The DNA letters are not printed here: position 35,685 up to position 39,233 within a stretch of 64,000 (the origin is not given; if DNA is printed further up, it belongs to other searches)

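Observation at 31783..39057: Locus of paralogous C-terminally anchored surface proteins built from HYR/DUF5011-like repeats with a shared C-terminal module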

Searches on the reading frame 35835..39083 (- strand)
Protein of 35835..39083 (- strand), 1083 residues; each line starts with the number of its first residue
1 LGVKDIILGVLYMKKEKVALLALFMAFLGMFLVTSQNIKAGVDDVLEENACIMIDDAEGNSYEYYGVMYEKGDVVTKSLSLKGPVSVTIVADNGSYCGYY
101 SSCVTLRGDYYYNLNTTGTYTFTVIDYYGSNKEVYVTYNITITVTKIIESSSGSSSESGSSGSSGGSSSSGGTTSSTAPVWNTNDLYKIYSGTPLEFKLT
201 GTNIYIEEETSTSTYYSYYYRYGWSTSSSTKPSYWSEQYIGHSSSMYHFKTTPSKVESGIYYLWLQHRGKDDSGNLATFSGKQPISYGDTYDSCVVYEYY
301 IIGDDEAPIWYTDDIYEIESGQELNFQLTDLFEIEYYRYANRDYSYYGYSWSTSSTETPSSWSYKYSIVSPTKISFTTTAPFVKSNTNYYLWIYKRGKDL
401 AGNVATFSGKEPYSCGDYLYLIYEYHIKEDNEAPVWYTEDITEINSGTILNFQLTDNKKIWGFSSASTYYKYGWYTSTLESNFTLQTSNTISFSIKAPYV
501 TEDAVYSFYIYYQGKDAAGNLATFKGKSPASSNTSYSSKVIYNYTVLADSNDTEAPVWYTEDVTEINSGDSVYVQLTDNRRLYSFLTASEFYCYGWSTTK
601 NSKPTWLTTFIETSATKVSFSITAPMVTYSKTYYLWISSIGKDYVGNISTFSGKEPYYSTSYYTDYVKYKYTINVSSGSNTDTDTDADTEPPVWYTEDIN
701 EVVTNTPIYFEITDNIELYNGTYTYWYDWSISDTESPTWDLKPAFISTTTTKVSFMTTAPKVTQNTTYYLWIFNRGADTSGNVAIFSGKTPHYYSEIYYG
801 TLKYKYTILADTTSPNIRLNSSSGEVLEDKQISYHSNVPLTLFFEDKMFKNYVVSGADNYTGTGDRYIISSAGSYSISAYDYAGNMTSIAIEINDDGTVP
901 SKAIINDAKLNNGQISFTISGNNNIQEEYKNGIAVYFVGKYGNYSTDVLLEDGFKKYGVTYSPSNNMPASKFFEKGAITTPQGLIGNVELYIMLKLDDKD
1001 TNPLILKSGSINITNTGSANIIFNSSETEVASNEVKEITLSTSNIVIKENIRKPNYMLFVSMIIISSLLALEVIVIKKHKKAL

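Call 4: search_protein_families(library=pfam, proteins=[window:35835-39083:-], max_evalue=1)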
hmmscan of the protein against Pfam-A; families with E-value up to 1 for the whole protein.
window:35835-39083:- (1083 aa): 0 families

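Call 11: find_homologous_proteins(query=window:35835-39047:-, max_evalue=0.001)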
Query window:35835-39047:- (1071 aa): 3 proteins with E <= 0.001 among 8000 candidates.
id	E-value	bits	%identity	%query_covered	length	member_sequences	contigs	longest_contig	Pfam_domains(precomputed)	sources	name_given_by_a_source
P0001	0.0e+0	2385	100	100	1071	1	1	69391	-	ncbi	-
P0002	3.3e-71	259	40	17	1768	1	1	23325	PF06832.19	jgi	-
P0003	1.9e-18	84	38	7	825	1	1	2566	-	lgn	-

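Call 12: find_encoding_contigs(protein=P0001, flank=10000, max_places=6)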
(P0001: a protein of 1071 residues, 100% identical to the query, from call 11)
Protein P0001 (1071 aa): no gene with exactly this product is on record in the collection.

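Call 13: find_encoding_contigs(protein=P0002, flank=10000, max_places=6)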
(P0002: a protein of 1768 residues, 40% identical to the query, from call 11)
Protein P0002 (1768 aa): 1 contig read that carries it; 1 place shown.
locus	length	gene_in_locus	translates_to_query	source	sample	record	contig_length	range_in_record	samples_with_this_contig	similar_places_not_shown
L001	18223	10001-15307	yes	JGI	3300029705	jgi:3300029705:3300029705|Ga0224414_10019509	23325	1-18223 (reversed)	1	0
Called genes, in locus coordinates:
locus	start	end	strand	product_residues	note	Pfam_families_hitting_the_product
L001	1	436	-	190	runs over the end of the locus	-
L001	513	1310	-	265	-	PF14808:TMEM164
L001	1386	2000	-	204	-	-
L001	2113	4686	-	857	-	PF00521:DNA_topoisoIV, PF03989:DNA_gyraseA_C (faint)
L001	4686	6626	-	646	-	PF02518:HATPase_c, PF00204:DNA_gyraseB, PF01751:Toprim, PF00986:DNA_gyraseB_C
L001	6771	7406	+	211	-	PF02660:G3P_acyltransf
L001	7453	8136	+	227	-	PF04973:NMN_transporter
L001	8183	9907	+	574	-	PF02661:Fic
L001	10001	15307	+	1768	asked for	PF06832:BiPBP_C (faint)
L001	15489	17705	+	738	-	-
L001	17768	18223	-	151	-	?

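Call 16: search_protein_families(library=ncbifam, proteins=[window:35835-39047:-, P0002, P0003], max_evalue=1)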
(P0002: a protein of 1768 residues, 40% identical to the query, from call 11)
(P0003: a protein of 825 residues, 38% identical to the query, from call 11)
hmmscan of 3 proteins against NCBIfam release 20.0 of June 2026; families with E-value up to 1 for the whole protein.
window:35835-39047:- (1071 aa): 0 families

P0002 (1768 aa): 2 families
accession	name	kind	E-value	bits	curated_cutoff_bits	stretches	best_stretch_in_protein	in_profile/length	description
TIGR02865.1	spore_II_E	equivalog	0.0001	20.5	490.8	1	547-603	535-591/764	stage II sporulation protein E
NF038058.1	adhes_P110_Nter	subfamily_domain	0.28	11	80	1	41-78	119-156/201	P110/LppT family adhesin N-terminal domain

P0003 (825 aa): 0 families

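Call 28: find_encoding_contigs(protein=P0003, flank=10000)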
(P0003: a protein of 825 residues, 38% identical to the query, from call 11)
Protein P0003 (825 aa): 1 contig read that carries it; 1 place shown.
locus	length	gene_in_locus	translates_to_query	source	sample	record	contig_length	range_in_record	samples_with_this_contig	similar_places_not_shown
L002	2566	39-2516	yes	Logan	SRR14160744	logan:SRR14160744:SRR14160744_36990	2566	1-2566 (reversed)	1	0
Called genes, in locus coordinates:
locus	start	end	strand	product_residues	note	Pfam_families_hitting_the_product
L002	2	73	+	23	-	?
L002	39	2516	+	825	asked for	-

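Call 58: list_cluster_members(proteins=[P0001, P0004, P0005, P0006, P0007, P0008, P0010, P0003, P0002])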
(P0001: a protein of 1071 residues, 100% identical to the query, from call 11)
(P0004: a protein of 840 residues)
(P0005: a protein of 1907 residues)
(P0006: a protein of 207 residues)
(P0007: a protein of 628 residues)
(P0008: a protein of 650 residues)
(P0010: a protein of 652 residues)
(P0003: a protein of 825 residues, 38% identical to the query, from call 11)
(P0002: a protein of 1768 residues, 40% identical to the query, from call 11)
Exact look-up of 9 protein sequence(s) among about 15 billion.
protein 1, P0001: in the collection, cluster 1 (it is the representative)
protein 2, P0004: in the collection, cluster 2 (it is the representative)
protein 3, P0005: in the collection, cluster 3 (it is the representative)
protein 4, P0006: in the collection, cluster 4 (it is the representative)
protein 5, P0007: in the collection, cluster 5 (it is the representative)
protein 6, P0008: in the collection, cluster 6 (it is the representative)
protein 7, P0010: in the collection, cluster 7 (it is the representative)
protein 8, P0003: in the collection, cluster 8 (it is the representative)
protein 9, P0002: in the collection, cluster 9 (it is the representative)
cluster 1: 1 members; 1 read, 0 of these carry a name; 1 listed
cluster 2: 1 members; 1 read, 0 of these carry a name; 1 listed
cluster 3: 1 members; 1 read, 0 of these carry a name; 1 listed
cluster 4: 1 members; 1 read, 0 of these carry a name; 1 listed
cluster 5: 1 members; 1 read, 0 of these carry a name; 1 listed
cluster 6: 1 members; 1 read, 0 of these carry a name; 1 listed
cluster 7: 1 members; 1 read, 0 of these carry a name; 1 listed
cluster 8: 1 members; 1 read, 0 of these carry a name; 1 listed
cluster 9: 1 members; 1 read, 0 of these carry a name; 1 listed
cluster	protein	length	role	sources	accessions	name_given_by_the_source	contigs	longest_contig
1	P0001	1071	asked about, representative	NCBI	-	-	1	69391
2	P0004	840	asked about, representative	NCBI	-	-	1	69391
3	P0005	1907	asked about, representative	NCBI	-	-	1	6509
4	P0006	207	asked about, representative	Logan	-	-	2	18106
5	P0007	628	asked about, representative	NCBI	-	-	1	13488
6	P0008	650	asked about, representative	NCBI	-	-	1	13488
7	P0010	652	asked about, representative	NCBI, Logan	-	-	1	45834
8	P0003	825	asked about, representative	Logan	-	-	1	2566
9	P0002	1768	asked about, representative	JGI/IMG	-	-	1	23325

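Call 99: search_protein_families(library=phrogs, proteins=[window:35835-39047:-], max_evalue=0.01)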
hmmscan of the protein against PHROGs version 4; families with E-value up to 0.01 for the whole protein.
window:35835-39047:- (1071 aa): 0 families
